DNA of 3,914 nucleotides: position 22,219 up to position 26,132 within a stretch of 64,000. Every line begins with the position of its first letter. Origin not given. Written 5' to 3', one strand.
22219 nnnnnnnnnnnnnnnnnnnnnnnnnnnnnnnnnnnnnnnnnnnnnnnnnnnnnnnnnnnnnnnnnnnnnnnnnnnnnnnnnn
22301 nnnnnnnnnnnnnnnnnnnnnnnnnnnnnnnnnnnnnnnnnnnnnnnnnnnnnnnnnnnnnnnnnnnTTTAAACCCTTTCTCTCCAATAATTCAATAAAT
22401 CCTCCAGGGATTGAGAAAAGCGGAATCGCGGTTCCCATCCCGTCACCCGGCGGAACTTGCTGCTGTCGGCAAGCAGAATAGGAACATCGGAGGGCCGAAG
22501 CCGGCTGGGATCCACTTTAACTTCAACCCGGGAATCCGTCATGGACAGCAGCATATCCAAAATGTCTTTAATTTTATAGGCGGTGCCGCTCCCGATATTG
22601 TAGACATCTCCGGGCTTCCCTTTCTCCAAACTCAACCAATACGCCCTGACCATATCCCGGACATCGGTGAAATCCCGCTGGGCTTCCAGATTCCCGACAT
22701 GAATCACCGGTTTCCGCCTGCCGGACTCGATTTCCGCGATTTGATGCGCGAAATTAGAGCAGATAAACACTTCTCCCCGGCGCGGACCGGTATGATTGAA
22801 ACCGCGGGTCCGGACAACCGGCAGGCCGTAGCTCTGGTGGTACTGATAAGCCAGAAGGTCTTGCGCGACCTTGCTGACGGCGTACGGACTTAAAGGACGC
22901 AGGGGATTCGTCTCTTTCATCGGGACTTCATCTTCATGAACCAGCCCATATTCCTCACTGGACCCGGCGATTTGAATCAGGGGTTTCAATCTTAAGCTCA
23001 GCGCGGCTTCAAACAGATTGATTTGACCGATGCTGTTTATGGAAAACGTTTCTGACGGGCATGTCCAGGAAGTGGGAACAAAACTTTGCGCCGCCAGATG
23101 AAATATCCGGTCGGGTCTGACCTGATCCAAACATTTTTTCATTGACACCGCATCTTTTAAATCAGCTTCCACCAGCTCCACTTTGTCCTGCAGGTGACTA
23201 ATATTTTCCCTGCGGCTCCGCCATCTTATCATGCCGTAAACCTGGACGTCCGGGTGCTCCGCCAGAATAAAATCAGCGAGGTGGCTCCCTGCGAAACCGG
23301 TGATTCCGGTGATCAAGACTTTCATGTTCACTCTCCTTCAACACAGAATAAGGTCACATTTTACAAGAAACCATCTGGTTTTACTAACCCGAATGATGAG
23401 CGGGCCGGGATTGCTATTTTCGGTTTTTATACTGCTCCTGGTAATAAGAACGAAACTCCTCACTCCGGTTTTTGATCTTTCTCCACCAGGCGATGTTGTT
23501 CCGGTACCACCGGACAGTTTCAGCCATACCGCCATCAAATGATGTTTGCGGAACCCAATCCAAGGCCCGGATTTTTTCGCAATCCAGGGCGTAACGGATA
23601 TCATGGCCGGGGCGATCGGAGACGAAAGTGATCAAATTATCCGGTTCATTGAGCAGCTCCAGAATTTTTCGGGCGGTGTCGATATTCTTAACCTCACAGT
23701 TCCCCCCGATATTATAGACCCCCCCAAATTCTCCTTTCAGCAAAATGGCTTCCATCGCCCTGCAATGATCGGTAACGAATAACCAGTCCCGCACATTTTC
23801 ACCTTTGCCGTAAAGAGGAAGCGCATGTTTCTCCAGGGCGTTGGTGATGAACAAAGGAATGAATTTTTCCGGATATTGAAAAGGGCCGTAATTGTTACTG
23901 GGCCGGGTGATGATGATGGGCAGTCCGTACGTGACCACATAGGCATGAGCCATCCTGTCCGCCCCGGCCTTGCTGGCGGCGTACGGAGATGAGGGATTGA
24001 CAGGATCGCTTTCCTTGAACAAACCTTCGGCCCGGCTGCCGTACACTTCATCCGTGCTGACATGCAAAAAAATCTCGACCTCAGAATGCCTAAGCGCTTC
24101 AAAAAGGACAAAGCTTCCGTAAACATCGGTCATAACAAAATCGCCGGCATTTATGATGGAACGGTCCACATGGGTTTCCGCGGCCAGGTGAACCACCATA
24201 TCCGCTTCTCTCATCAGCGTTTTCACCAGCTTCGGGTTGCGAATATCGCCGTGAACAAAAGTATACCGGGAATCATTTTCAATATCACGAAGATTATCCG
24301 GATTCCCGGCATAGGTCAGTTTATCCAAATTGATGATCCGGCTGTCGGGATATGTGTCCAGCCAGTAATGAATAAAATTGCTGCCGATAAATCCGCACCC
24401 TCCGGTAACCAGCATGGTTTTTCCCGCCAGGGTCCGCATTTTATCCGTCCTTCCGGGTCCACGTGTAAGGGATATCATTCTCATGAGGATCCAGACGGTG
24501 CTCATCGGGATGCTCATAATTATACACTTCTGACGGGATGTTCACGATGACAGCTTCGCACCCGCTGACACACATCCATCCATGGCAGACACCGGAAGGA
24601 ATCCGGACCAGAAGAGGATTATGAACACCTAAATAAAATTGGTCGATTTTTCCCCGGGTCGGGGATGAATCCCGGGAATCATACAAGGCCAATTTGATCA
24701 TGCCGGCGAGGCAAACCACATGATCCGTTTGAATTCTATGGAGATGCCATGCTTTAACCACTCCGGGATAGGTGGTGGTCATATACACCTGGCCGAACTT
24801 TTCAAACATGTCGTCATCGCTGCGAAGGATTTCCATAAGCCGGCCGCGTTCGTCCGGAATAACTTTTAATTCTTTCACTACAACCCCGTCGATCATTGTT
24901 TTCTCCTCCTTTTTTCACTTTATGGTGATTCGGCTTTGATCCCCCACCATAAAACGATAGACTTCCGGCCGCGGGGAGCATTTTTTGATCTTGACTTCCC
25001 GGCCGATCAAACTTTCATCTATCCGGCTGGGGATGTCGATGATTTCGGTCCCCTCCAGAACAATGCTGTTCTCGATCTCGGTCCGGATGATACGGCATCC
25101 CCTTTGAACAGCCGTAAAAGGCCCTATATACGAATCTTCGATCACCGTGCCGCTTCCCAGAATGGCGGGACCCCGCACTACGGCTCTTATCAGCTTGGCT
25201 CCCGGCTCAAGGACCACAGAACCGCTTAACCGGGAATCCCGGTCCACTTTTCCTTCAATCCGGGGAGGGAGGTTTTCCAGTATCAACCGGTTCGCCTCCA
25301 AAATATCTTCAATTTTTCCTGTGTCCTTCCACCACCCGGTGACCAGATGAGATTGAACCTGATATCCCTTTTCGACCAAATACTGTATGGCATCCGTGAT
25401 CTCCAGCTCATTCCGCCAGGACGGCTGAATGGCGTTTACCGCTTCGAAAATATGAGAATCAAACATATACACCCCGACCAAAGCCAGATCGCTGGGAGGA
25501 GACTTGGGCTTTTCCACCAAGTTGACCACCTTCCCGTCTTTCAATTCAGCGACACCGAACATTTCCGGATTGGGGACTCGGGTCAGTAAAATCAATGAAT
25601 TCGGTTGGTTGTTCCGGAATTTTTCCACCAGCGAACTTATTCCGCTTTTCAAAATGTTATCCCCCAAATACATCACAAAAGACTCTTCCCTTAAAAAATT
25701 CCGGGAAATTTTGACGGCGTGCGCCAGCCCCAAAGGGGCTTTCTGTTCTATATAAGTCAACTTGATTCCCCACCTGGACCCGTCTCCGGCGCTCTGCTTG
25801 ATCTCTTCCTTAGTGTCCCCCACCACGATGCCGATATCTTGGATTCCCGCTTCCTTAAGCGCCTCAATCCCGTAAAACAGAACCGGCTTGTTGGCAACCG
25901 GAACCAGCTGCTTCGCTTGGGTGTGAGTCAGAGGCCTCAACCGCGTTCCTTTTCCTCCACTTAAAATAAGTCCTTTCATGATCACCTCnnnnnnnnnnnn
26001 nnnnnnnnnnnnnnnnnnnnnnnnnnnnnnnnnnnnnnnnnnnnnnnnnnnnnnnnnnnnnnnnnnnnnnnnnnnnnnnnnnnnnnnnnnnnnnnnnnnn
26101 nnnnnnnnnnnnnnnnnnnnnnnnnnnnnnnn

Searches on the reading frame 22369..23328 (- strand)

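Call 65: search_protein_families(library=pfam, proteins=[window:22369-23328:-], max_evalue=0.00001)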
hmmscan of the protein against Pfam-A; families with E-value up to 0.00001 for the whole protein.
window:22369-23328:- (319 aa): 5 families
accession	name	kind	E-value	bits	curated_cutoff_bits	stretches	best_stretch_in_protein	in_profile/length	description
PF16363.11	GDP_Man_Dehyd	-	2.4e-84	284.1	27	1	5-310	1-331/332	GDP-mannose 4,6 dehydratase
PF01370.27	Epimerase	-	1.1e-57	195.6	20.9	1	4-246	1-240/240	NAD dependent epimerase/dehydratase family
PF02719.21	Polysacc_synt_2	-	4.6e-12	46.1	20.2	1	4-120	1-126/293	Polysaccharide biosynthesis protein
PF04321.23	RmlD_sub_bind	-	4.1e-08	33.1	27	1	2-161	1-137/287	RmlD substrate binding domain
PF07993.18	NAD_binding_4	-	4.2e-07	29.8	20.1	0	6-172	1-200/258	Male sterility protein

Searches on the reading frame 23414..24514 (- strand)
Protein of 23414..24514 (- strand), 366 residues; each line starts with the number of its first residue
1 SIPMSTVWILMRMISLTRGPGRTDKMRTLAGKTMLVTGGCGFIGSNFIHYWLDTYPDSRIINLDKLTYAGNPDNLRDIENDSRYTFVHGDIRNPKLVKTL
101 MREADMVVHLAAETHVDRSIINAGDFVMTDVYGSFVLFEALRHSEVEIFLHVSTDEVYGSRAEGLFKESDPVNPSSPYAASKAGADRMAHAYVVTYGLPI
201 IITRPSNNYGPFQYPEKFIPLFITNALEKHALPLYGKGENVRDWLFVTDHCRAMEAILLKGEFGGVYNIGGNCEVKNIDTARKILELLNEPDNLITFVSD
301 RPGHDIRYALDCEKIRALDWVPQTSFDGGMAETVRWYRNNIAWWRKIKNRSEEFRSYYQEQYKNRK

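Call 65: search_protein_families(library=pfam, proteins=[window:23414-24514:-], max_evalue=0.00001)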
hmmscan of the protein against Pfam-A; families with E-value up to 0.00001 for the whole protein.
window:23414-24514:- (366 aa): 6 families
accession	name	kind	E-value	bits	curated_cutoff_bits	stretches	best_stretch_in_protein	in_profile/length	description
PF16363.11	GDP_Man_Dehyd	-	1.2e-71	242.3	27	1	35-333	1-332/332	GDP-mannose 4,6 dehydratase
PF01370.27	Epimerase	-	5.1e-61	206.6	20.9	1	34-270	1-240/240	NAD dependent epimerase/dehydratase family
PF01073.25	3Beta_HSD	-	7.8e-17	61.6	22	1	35-248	1-219/280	3-beta hydroxysteroid dehydrogenase/isomerase family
PF07993.18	NAD_binding_4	-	3.1e-13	49.9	20.1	1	36-207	1-206/258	Male sterility protein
PF02719.21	Polysacc_synt_2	-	6e-13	49.1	20.2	1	35-157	2-131/293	Polysaccharide biosynthesis protein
PF04321.23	RmlD_sub_bind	-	2.1e-12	47.2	27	1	35-294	4-237/287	RmlD substrate binding domain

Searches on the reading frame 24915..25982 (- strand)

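Call 65: search_protein_families(library=pfam, proteins=[window:24915-25982:-], max_evalue=0.00001)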
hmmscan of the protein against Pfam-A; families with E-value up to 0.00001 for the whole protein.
window:24915-25982:- (355 aa): 2 families
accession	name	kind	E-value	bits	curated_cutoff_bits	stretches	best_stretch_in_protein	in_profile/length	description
PF00483.29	NTP_transferase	-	1.5e-59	202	21.2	1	3-235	1-243/245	Nucleotidyl transferase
PF12804.13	NTP_transf_3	-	6.8e-08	33.3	27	1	4-124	1-113/160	MobA-like NTP transferase domain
